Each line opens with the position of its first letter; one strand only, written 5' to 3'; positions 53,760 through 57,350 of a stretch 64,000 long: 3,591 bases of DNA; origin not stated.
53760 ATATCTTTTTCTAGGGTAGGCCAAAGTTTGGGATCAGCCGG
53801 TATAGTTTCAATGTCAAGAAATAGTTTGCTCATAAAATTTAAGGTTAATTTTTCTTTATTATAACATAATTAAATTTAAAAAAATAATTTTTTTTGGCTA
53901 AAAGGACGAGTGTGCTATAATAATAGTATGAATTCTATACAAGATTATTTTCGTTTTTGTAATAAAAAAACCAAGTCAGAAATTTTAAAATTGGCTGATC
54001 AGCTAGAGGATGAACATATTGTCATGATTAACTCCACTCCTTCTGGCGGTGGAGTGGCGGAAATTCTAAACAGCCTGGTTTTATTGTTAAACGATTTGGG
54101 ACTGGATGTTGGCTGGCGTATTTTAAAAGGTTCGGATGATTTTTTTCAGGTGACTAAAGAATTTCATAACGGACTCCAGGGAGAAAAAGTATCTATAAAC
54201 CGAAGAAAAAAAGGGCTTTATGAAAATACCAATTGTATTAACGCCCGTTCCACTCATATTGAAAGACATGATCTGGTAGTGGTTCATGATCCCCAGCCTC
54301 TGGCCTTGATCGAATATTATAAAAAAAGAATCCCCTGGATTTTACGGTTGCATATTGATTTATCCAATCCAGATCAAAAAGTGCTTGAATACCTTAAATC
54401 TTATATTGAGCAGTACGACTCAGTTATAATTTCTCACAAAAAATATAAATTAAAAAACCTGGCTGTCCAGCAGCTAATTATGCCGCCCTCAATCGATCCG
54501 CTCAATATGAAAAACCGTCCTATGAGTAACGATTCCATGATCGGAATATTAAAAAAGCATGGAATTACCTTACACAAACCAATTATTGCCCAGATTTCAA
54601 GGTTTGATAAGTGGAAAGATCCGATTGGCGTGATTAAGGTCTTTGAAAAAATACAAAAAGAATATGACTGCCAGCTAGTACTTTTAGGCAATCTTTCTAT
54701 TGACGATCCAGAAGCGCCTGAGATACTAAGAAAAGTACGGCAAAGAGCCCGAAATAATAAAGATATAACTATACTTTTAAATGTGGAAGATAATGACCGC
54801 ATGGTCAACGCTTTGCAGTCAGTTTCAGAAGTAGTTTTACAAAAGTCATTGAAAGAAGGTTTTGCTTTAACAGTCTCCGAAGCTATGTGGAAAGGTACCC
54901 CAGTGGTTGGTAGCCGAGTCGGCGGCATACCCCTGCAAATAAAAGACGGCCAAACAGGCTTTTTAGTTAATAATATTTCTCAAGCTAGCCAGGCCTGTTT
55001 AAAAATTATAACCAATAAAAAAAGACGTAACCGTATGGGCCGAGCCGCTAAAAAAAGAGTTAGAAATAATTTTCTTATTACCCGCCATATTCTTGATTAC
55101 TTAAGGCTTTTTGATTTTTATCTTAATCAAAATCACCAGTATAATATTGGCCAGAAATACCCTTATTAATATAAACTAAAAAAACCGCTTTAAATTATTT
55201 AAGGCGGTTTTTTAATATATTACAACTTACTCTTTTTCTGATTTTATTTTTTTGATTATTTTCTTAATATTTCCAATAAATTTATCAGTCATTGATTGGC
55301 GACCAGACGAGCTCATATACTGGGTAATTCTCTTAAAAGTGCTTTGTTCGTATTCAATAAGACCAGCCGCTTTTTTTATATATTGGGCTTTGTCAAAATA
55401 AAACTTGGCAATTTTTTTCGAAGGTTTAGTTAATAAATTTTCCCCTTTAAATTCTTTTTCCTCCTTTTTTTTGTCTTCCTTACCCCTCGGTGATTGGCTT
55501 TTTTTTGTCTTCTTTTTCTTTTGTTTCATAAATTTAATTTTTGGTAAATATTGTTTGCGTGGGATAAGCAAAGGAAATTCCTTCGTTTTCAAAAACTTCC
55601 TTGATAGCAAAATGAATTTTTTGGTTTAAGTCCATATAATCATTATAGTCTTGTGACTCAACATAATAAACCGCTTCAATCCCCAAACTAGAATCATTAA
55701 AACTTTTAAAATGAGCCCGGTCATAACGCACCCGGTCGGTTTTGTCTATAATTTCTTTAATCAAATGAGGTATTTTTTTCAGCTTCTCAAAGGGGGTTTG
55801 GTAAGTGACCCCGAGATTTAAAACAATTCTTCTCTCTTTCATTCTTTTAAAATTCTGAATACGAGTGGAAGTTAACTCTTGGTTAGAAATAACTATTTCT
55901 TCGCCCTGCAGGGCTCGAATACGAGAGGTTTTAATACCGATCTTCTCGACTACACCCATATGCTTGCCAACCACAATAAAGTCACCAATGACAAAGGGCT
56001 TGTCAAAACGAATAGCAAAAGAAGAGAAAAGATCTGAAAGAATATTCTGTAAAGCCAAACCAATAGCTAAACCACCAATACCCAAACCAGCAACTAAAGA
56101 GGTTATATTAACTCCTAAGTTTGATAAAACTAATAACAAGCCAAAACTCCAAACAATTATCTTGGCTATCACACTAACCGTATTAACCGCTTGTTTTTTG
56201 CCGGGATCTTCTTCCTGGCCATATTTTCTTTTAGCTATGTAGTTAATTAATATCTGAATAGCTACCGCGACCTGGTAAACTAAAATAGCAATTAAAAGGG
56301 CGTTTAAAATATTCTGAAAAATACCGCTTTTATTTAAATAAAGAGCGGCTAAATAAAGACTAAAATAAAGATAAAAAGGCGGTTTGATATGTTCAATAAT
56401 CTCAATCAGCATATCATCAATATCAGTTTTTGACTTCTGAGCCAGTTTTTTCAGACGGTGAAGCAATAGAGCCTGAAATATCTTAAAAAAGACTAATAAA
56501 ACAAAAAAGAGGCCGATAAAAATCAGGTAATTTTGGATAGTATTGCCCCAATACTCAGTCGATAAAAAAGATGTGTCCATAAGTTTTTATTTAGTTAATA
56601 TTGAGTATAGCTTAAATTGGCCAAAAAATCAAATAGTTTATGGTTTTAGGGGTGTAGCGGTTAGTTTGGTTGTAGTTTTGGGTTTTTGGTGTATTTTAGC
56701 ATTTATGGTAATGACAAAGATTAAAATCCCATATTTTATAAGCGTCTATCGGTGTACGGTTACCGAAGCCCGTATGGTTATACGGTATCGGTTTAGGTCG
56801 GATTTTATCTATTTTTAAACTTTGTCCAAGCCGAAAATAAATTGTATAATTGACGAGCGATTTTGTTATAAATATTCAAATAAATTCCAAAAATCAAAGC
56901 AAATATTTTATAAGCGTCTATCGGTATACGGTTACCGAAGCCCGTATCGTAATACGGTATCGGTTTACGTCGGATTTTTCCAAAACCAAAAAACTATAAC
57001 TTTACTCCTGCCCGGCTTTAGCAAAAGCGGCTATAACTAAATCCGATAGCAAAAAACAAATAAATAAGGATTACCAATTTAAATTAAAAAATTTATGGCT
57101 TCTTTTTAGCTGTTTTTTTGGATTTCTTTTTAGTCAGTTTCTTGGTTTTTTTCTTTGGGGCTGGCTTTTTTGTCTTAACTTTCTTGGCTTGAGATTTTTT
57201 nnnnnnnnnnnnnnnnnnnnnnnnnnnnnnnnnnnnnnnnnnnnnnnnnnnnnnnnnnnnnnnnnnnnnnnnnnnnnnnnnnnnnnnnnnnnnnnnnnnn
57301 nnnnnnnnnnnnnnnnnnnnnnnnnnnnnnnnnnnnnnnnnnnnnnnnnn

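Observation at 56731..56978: Two 76-nt direct repeats with a hairpin whose stem is conserved while its loop changes: candidate paralogous small RNAs or regulatory elements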

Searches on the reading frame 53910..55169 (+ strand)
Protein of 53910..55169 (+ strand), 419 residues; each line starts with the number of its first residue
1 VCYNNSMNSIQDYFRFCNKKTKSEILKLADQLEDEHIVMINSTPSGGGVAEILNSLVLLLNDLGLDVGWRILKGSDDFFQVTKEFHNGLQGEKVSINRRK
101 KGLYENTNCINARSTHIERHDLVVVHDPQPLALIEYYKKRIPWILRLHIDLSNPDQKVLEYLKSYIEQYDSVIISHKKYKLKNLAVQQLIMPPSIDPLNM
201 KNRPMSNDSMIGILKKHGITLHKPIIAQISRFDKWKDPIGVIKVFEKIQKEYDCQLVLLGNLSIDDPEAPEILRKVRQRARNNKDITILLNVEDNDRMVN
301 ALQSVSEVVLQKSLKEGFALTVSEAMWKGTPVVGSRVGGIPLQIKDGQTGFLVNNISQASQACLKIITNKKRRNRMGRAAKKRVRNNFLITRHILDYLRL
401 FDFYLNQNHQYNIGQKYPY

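Call 74: search_protein_families(library=pfam, proteins=[window:53910-55169:+], max_evalue=0.001)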
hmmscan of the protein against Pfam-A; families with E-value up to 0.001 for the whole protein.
window:53910-55169:+ (419 aa): 4 families
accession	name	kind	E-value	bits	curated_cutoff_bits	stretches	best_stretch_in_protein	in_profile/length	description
PF21269.3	TreT_GT1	-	8.4e-54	181.6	27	1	39-179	1-142/144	Trehalose synthase, N-terminal domain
PF00534.26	Glycos_transf_1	-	1.4e-27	96.8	26.4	1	215-383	7-172/172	Glycosyl transferases group 1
PF13692.12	Glyco_trans_1_4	-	1.4e-16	61.5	27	1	224-369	2-142/142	Glycosyl transferases group 1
PF20706.3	GT4-conflict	-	4.8e-06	26.2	26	1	254-347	233-323/385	Family 4 Glycosyltransferase in conflict systems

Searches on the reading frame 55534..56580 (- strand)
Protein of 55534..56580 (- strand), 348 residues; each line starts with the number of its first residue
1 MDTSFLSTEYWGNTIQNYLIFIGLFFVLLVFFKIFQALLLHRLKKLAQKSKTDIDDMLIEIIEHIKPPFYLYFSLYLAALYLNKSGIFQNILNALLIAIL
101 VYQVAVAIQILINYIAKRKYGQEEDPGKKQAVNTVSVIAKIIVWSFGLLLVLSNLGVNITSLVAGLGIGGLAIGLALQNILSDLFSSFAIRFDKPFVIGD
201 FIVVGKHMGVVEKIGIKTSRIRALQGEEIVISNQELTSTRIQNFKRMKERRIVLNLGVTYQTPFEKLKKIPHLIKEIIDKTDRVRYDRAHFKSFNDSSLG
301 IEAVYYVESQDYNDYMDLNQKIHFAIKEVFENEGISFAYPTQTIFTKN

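Call 12: find_homologous_proteins(query=window:55534-56580:-)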
Query window:55534-56580:- (348 aa): 5594 proteins with E <= 0.001 among 8000 candidates; the best 120 are listed.
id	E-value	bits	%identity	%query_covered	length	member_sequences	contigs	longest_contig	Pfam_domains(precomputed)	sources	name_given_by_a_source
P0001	3.1e-220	748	100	100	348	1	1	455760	PF21088.3,PF00924.25,PF21082.3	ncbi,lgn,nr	ncbi:MAG: mechanosensitive ion channel family protein [Patescibacteria group bacterium]|nr:mechanose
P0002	5.9e-147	507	66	100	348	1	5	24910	PF21088.3,PF00924.25,PF21082.3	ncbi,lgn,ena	-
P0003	7.7e-131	454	61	98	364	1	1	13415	PF21088.3,PF00924.25,PF21082.3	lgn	-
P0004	8.7e-131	454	58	100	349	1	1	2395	PF21088.3,PF00924.25,PF21082.3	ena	-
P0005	7.4e-128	445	59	99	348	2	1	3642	PF21088.3,PF00924.25,PF21082.3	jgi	-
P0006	1.7e-127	443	61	97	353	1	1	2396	PF21088.3,PF00924.25,PF21082.3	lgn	-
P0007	2.9e-127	443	58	100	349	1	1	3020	PF21088.3,PF00924.25,PF21082.3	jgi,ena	-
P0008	4.4e-126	439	57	99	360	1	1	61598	PF21088.3,PF00924.25,PF21082.3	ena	-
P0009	5.3e-126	439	58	98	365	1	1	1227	PF21088.3,PF00924.25,PF21082.3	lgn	-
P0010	5.5e-126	438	60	97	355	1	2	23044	PF21088.3,PF00924.25,PF21082.3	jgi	jgi:small-conductance mechanosensitive channel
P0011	6.7e-126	438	59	97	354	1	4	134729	PF21088.3,PF00924.25,PF21082.3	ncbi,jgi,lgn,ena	-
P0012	7.1e-126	438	57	100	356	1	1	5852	PF21088.3,PF00924.25,PF21082.3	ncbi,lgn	-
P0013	1.2e-124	434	57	99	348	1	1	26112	PF21088.3,PF00924.25,PF21082.3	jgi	jgi:small-conductance mechanosensitive channel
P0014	2.1e-124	433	57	99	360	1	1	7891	PF21088.3,PF00924.25,PF21082.3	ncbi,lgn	-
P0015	3.8e-124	432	57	99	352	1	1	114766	PF21088.3,PF00924.25,PF21082.3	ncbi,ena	-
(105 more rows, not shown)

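Call 13: find_encoding_contigs(protein=P0002, flank=4000, max_places=4)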
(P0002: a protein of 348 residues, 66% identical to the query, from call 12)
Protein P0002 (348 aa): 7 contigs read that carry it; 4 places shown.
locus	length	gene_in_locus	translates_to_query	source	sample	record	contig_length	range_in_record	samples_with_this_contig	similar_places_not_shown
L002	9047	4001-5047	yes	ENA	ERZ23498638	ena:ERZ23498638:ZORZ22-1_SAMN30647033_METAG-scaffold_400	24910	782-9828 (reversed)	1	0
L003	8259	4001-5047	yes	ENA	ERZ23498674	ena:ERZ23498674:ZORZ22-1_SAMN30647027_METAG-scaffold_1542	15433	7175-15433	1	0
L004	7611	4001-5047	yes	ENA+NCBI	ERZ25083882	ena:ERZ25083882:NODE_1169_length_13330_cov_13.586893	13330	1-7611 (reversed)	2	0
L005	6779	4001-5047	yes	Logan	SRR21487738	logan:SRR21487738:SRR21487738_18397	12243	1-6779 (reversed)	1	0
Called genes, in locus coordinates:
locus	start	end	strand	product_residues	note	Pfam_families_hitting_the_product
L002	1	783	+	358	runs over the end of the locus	PF00512:HisKA, PF02518:HATPase_c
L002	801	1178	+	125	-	PF00072:Response_reg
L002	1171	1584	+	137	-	PF00072:Response_reg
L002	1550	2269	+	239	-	-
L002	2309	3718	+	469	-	PF01406:tRNA-synt_1e, PF01921:tRNA-synt_1f (faint), PF09334:tRNA-synt_1g (faint), PF09190:DALR_2, PF23493:CysS_C (weak)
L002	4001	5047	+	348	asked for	PF21088:MS_channel_1st, PF00924:MS_channel_2nd, PF21082:MS_channel_3rd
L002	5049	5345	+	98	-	-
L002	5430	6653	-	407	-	PF21269:TreT_GT1, PF00534:Glycos_transf_1, PF13692:Glyco_trans_1_4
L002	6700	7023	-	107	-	-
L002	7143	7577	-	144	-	-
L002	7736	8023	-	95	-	-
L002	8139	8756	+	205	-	PF03104:DNA_pol_B_exo1 (weak), PF13482:RNase_H_2, PF10108:DNA_pol_B_exo2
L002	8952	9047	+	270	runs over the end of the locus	PF00535:Glycos_transf_2, PF10111:Glyco_tranf_2_2, PF13641:Glyco_tranf_2_3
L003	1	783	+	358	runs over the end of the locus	PF00512:HisKA, PF02518:HATPase_c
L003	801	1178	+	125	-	PF00072:Response_reg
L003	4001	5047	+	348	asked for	PF21088:MS_channel_1st, PF00924:MS_channel_2nd, PF21082:MS_channel_3rd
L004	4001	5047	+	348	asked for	PF21088:MS_channel_1st, PF00924:MS_channel_2nd, PF21082:MS_channel_3rd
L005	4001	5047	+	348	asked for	PF21088:MS_channel_1st, PF00924:MS_channel_2nd, PF21082:MS_channel_3rd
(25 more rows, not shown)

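Call 14: find_encoding_contigs(protein=P0001, flank=3000, max_places=4)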
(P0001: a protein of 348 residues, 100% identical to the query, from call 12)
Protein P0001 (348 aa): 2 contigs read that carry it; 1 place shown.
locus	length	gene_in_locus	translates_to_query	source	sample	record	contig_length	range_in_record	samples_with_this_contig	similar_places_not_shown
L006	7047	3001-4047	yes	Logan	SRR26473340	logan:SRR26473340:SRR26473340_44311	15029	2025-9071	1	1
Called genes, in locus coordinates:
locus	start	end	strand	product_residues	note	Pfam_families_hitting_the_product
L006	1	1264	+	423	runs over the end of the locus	PF00270:DEAD, PF04851:ResIII, PF00271:Helicase_C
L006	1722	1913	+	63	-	PF09962:DUF2196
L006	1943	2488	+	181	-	PF23477:zf_Tbcl_2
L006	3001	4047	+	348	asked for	PF21088:MS_channel_1st, PF00924:MS_channel_2nd, PF21082:MS_channel_3rd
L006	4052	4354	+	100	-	-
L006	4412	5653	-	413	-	PF21269:TreT_GT1, PF00534:Glycos_transf_1, PF13692:Glyco_trans_1_4, PF20706:GT4-conflict (weak)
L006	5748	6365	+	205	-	PF03104:DNA_pol_B_exo1 (weak), PF13482:RNase_H_2, PF10108:DNA_pol_B_exo2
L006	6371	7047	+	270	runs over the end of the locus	PF00535:Glycos_transf_2, PF10111:Glyco_tranf_2_2, PF13641:Glyco_tranf_2_3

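Call 58: find_encoding_contigs(protein=P0003, flank=2500, max_places=1)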
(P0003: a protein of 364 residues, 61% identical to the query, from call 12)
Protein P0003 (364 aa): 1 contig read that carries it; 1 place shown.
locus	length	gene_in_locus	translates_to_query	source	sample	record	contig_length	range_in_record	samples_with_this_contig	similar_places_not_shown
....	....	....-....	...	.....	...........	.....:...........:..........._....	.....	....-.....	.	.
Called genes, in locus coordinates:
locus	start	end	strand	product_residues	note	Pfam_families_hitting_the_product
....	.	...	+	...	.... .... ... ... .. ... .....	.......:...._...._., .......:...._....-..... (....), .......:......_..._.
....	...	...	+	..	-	-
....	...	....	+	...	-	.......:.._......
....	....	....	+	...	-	-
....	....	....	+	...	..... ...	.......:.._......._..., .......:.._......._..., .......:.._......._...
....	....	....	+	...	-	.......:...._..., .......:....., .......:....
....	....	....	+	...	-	?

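Call 59: find_encoding_contigs(protein=P0011, flank=2500, max_places=1)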
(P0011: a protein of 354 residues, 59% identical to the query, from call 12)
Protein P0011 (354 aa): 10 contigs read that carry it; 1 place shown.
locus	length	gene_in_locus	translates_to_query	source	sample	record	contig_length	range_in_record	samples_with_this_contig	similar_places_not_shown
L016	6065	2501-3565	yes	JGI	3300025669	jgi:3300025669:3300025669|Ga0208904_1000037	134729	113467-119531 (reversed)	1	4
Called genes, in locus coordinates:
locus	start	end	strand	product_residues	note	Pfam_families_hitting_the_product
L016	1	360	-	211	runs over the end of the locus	PF00857:Isochorismatase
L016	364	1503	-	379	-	PF01136:Peptidase_U32 (faint)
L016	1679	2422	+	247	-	PF01978:TrmB, PF09339:HTH_IclR (faint)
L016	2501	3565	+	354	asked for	PF21088:MS_channel_1st, PF00924:MS_channel_2nd, PF21082:MS_channel_3rd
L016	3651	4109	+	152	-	PF01250:Ribosomal_S6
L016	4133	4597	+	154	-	PF00436:SSB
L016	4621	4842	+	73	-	PF01084:Ribosomal_S18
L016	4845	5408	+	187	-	PF08207:EFP_N, PF01132:EFP, PF09285:Elong-fact-P_C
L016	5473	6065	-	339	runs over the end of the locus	PF00154:RecA_N, PF08423:Rad51, PF06745:ATPase (faint), PF13481:AAA_25 (faint), PF21096:RecA_C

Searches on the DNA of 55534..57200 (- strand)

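Call 4: search_rna_families(source=window, start=56400, end=57200, threshold=evalue, max_evalue=10, show_alignments=3)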
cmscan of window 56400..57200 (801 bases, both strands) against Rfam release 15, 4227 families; matches with E-value up to 10: 7.
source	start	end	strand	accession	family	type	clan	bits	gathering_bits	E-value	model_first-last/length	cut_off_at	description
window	56810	56982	+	RF02414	rli60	Gene; sRNA;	-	25.8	60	0.48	1-191/191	no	Listeria sRNA rli60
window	57014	57075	-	RF02030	tp2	Gene; sRNA;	-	17.7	50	6.5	1-114/114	no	tp2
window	56844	56979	+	RF00025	Telomerase-cil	Gene;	CL00004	16.7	52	7.2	1-165/165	no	Ciliate telomerase RNA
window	56509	56630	+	RF00265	SNORA69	Gene; snRNA; snoRNA; HACA-box;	-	16.5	47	4.8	1-132/132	no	Small nucleolar RNA SNORA69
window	56888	57172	-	RF01577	RNase_P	Gene; ribozyme;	CL00002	16.5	100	4.9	20-508/626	no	Plasmodium RNase_P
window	56730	56820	-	RF02217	ZNFX1-AS1_3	Gene; lncRNA;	-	16.2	60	9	1-87/87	no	ZNFX1 antisense RNA 1 conserved region 3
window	57020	57140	+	RF01477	rli43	Gene; sRNA;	-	11.2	100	5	56-192/255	no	Listeria sRNA rli43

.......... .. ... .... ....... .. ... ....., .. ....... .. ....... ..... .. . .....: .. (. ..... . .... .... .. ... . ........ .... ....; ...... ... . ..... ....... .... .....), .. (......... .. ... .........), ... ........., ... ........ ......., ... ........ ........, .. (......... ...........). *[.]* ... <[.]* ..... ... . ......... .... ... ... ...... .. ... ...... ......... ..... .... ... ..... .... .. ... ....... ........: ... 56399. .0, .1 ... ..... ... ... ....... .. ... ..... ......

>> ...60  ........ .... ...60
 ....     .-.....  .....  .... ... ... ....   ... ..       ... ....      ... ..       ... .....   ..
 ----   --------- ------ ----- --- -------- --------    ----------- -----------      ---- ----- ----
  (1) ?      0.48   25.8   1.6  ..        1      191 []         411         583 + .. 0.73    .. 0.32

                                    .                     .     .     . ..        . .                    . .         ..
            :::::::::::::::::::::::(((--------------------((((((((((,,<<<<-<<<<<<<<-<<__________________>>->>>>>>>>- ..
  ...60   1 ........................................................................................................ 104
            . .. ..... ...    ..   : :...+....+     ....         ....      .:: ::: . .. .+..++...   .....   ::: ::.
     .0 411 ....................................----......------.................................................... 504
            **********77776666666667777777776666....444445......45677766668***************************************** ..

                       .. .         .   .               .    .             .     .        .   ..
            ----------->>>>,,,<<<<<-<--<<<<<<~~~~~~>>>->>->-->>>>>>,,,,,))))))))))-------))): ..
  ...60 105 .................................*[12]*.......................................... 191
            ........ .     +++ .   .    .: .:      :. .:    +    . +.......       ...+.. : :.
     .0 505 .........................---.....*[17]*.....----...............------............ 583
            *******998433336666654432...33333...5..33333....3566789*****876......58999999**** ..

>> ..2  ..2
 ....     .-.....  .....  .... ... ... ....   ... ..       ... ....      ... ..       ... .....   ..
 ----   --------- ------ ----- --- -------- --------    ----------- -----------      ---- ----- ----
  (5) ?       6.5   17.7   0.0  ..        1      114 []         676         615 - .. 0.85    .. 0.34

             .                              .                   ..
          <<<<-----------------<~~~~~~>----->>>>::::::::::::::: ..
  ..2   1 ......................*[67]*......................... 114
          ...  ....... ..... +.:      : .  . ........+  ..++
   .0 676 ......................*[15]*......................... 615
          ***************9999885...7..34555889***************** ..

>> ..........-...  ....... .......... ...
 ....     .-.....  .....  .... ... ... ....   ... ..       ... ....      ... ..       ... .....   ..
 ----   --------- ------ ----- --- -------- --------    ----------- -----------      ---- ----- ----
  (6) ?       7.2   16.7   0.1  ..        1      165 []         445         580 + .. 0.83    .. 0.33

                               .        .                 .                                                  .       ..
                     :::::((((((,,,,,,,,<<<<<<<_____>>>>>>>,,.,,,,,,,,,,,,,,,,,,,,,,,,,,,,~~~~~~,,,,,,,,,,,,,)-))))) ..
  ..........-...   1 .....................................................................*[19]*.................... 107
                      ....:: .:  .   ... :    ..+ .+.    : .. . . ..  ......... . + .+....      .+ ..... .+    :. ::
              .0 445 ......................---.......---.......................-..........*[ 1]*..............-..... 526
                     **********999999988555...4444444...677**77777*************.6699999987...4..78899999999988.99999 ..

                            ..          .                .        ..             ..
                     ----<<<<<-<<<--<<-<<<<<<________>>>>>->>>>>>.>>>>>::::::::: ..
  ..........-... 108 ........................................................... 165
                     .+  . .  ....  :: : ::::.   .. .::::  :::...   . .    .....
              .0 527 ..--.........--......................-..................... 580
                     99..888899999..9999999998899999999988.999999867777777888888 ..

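Call 23: search_rna_families(source=L002, start=3600, end=4100, threshold=evalue, max_evalue=1)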
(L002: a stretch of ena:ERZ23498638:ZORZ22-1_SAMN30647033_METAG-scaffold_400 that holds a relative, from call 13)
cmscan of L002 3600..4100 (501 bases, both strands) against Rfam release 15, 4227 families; matches with E-value up to 1: 2.
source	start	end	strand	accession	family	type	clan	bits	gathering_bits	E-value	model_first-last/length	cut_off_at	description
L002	3940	3983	+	RF01581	RUF6-5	Gene; sRNA;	-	20.1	70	0.19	1-156/156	no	Plasmodium RNA of unknown function RUF6-5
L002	3925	3975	+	RF00720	mir-317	Gene; miRNA;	-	19.2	56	0.062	1-93/93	no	mir-317 microRNA precursor family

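Call 25: search_dna_similar(query=window:56717-56990:+, collection=phages, mode=distant, max_evalue=0.01, max_rows=10)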
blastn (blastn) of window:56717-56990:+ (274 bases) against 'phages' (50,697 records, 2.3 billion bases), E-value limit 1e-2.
No match.

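Call 26: search_dna_similar(query=window:56717-56990:+, collection=plasmids, mode=distant, max_evalue=0.01, max_rows=10)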
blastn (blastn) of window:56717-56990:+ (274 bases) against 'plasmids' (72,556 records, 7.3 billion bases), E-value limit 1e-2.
No match.

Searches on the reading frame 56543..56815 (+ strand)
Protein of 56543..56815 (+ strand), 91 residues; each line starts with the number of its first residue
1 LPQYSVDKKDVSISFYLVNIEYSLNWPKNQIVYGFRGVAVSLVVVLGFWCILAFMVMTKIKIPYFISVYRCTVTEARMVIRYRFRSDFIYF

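Call 24: search_protein_families(library=pfam, proteins=[window:56543-56815:+], max_evalue=10)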
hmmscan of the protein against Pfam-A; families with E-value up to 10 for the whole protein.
seq(91 aa): 0 families

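Call 54: search_protein_representatives(protein=window:56543-56815:+)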
Query: 91 residues. Proteins with E-value up to 0.001 (for the whole library): 1; up to 1e-10: 0; up to 1e-30: 0. The best 1 are listed.
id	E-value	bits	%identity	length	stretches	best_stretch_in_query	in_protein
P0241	4.6e-07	46.2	33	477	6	46-82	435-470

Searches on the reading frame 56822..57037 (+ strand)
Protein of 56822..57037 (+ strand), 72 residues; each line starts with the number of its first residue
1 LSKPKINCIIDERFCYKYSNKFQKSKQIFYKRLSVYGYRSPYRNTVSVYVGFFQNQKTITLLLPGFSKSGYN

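Call 24: search_protein_families(library=pfam, proteins=[window:56822-57037:+], max_evalue=10)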
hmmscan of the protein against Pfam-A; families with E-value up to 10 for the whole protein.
seq(72 aa): 1 family
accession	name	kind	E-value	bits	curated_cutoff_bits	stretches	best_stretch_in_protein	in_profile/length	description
PF02721.21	DUF223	-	0.0033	18.2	24.6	1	5-59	47-101/104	Domain of unknown function DUF223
